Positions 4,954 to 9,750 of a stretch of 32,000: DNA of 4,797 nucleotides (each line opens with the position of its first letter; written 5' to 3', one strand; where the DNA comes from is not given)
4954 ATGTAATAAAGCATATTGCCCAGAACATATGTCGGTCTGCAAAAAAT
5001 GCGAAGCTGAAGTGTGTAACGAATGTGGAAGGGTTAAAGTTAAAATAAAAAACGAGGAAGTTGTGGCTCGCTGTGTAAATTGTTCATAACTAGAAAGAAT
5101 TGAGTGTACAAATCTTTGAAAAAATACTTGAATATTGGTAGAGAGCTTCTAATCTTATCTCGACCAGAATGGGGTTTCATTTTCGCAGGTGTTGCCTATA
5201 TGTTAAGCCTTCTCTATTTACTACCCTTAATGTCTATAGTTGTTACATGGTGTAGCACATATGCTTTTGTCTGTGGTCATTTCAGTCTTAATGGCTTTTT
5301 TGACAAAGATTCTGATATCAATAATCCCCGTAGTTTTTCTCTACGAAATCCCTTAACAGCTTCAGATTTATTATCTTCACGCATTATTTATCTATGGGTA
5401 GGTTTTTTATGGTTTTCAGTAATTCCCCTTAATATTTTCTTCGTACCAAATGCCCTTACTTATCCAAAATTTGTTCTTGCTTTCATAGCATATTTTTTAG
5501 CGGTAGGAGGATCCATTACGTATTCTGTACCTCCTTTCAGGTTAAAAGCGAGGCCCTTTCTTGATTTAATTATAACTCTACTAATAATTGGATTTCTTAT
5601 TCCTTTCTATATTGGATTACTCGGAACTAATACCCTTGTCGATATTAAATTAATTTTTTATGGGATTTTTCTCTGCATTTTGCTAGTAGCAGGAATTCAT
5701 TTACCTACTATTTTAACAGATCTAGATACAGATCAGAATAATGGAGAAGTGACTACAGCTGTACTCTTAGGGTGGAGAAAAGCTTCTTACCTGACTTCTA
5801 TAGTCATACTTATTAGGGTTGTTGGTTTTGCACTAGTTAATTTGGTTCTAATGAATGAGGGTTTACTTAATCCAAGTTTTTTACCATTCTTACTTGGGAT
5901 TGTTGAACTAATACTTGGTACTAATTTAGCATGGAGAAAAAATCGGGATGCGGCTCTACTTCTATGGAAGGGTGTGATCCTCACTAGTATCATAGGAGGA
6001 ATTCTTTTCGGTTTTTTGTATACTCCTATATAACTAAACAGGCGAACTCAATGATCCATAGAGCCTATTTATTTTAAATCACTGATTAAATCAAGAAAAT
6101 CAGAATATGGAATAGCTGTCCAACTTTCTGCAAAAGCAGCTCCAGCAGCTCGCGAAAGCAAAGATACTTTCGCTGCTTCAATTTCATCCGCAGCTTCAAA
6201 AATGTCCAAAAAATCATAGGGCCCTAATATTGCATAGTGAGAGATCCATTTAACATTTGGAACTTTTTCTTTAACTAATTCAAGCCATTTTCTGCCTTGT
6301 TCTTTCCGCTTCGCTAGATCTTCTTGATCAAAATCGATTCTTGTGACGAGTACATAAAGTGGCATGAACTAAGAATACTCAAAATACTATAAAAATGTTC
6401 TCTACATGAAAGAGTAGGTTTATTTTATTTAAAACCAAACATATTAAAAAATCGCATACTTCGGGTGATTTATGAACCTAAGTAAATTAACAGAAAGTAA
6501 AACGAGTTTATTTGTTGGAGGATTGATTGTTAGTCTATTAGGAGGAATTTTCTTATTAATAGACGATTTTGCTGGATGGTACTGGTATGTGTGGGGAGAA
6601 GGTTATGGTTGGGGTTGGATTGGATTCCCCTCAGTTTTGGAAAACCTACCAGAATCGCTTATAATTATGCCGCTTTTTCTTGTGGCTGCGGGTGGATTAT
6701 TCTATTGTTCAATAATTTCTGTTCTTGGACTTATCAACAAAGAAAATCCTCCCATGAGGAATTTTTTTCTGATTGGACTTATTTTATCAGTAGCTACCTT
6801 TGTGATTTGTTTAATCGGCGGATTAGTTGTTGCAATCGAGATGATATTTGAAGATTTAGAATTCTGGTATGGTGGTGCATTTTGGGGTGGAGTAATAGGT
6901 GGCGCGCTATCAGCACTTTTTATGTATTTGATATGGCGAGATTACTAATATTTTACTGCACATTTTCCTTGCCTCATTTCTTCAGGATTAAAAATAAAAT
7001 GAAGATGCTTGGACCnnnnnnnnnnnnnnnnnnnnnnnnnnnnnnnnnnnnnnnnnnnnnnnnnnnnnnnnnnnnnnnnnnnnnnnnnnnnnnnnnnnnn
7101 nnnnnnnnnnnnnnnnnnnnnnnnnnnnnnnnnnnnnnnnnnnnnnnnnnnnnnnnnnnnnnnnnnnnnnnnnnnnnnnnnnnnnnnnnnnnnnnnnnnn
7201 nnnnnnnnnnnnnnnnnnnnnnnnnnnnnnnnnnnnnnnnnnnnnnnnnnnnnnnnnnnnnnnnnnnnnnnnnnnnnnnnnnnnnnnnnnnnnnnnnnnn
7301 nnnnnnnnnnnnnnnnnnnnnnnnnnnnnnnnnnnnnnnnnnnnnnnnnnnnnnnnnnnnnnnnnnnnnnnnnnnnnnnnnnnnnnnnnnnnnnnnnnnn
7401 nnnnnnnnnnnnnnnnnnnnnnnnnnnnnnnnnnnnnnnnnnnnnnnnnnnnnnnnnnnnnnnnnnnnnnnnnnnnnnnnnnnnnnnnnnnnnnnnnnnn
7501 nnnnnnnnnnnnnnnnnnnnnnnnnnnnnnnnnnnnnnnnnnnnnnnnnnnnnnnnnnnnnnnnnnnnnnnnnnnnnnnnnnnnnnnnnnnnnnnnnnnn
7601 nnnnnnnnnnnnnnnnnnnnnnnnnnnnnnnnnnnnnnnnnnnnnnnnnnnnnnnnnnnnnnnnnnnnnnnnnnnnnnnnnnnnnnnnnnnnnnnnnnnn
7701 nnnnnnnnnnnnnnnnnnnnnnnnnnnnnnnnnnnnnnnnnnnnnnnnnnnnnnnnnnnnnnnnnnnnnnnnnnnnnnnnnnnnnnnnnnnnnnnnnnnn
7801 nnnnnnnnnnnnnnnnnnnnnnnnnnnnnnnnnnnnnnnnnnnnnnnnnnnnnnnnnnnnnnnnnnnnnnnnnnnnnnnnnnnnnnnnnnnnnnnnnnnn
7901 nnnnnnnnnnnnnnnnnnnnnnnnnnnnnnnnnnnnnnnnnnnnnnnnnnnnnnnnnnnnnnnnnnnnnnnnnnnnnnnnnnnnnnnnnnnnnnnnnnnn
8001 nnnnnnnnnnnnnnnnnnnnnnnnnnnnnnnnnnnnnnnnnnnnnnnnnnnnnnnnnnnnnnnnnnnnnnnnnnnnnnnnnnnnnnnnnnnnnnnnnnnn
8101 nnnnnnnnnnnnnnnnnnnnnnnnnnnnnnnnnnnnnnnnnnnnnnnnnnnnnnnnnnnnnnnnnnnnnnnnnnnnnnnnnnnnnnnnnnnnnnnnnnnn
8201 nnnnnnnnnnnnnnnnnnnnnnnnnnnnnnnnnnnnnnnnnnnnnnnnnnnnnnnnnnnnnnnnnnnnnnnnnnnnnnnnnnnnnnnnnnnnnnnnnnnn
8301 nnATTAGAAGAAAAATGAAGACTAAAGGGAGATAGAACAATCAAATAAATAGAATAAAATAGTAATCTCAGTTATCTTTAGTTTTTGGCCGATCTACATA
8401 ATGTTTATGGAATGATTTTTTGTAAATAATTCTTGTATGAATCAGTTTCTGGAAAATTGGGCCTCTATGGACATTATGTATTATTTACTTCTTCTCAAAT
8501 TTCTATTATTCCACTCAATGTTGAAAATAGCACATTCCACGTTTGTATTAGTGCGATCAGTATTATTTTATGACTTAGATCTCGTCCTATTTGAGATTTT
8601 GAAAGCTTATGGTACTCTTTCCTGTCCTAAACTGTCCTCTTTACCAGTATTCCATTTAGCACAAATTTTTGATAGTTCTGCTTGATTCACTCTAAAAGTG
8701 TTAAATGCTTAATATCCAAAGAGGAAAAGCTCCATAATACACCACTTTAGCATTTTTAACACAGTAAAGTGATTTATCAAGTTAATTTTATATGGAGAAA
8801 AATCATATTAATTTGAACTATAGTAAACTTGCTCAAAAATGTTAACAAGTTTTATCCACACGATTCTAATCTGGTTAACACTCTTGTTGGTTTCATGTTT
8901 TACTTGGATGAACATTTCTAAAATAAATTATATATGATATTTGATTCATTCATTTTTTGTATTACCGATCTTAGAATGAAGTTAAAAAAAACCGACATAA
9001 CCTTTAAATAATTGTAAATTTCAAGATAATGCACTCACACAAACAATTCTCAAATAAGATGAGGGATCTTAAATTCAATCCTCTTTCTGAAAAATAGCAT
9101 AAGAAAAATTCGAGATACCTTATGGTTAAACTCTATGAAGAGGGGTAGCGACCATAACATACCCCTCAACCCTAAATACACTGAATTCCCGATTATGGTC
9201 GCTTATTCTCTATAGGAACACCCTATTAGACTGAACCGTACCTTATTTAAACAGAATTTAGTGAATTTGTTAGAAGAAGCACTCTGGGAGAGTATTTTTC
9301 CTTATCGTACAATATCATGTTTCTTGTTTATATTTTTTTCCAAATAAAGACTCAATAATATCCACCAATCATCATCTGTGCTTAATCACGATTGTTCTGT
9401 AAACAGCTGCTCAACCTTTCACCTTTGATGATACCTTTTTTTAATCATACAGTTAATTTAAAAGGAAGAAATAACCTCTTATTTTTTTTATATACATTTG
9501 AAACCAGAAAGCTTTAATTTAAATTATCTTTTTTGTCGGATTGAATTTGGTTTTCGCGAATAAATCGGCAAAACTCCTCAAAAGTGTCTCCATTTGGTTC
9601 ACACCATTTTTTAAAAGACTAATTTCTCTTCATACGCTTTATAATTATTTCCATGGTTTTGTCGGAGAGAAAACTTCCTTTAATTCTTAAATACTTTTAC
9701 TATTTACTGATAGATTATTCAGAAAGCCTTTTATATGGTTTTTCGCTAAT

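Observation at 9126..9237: Structured ~115-nt element with a compensatory base-pair change and a pseudoknot/switch-like topology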

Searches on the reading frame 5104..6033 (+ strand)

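Call 14: search_protein_families(library=pfam, proteins=[window:5104-6033:+], max_evalue=0.01)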
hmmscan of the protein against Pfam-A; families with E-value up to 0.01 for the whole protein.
window:5104-6033:+ (309 aa): 1 family
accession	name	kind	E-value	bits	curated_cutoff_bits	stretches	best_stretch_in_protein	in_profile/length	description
PF01040.23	UbiA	-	1.2e-07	31.8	34.2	1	26-284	3-240/250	UbiA prenyltransferase family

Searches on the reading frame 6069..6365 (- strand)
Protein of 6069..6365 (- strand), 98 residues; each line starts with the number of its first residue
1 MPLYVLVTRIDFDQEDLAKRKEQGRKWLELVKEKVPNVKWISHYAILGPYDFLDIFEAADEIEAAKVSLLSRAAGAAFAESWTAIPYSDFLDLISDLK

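Call 14: search_protein_families(library=pfam, proteins=[window:6069-6365:-], max_evalue=0.01)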
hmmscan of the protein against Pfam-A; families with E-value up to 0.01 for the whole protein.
window:6069-6365:- (98 aa): 1 family
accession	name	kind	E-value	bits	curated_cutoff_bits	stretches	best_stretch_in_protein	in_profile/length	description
PF08734.17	GYD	-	3.2e-16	59.6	31.4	1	15-92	13-89/91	GYD domain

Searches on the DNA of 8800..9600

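Call 5: search_rna_families(source=window, start=8800, end=9600, threshold=evalue, max_evalue=10, show_alignments=3)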
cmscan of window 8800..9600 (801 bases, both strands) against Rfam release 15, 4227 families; matches with E-value up to 10: 6.
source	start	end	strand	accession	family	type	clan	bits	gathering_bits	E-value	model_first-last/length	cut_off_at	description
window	8886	8996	+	RF04088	MIR812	Gene; miRNA;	-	20.7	80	9.4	40-166/205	no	MIR812 microRNA precursor family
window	9371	9457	-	RF01422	snoR116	Gene; snRNA; snoRNA; CD-box;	-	19.8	47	0.54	1-86/86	no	small nucleolar RNA snoR116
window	9485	9568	-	RF02106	DLEU2_2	Gene; lncRNA;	-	19.8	45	7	1-90/90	no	Deleted in lymphocytic leukemia 2 conserved region 2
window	9417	9471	+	RF00213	snoR38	Gene; snRNA; snoRNA; CD-box;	-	18.4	45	5.6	1-91/91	no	Small nucleolar RNA R38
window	9018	9075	-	RF01004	mir-557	Gene; miRNA;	-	14.4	93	6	1-69/69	no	mir-557 microRNA precursor family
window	9318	9372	-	RF02060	STnc410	Gene; sRNA;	-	12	50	8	1-158/158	no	Enterobacterial sRNA STnc410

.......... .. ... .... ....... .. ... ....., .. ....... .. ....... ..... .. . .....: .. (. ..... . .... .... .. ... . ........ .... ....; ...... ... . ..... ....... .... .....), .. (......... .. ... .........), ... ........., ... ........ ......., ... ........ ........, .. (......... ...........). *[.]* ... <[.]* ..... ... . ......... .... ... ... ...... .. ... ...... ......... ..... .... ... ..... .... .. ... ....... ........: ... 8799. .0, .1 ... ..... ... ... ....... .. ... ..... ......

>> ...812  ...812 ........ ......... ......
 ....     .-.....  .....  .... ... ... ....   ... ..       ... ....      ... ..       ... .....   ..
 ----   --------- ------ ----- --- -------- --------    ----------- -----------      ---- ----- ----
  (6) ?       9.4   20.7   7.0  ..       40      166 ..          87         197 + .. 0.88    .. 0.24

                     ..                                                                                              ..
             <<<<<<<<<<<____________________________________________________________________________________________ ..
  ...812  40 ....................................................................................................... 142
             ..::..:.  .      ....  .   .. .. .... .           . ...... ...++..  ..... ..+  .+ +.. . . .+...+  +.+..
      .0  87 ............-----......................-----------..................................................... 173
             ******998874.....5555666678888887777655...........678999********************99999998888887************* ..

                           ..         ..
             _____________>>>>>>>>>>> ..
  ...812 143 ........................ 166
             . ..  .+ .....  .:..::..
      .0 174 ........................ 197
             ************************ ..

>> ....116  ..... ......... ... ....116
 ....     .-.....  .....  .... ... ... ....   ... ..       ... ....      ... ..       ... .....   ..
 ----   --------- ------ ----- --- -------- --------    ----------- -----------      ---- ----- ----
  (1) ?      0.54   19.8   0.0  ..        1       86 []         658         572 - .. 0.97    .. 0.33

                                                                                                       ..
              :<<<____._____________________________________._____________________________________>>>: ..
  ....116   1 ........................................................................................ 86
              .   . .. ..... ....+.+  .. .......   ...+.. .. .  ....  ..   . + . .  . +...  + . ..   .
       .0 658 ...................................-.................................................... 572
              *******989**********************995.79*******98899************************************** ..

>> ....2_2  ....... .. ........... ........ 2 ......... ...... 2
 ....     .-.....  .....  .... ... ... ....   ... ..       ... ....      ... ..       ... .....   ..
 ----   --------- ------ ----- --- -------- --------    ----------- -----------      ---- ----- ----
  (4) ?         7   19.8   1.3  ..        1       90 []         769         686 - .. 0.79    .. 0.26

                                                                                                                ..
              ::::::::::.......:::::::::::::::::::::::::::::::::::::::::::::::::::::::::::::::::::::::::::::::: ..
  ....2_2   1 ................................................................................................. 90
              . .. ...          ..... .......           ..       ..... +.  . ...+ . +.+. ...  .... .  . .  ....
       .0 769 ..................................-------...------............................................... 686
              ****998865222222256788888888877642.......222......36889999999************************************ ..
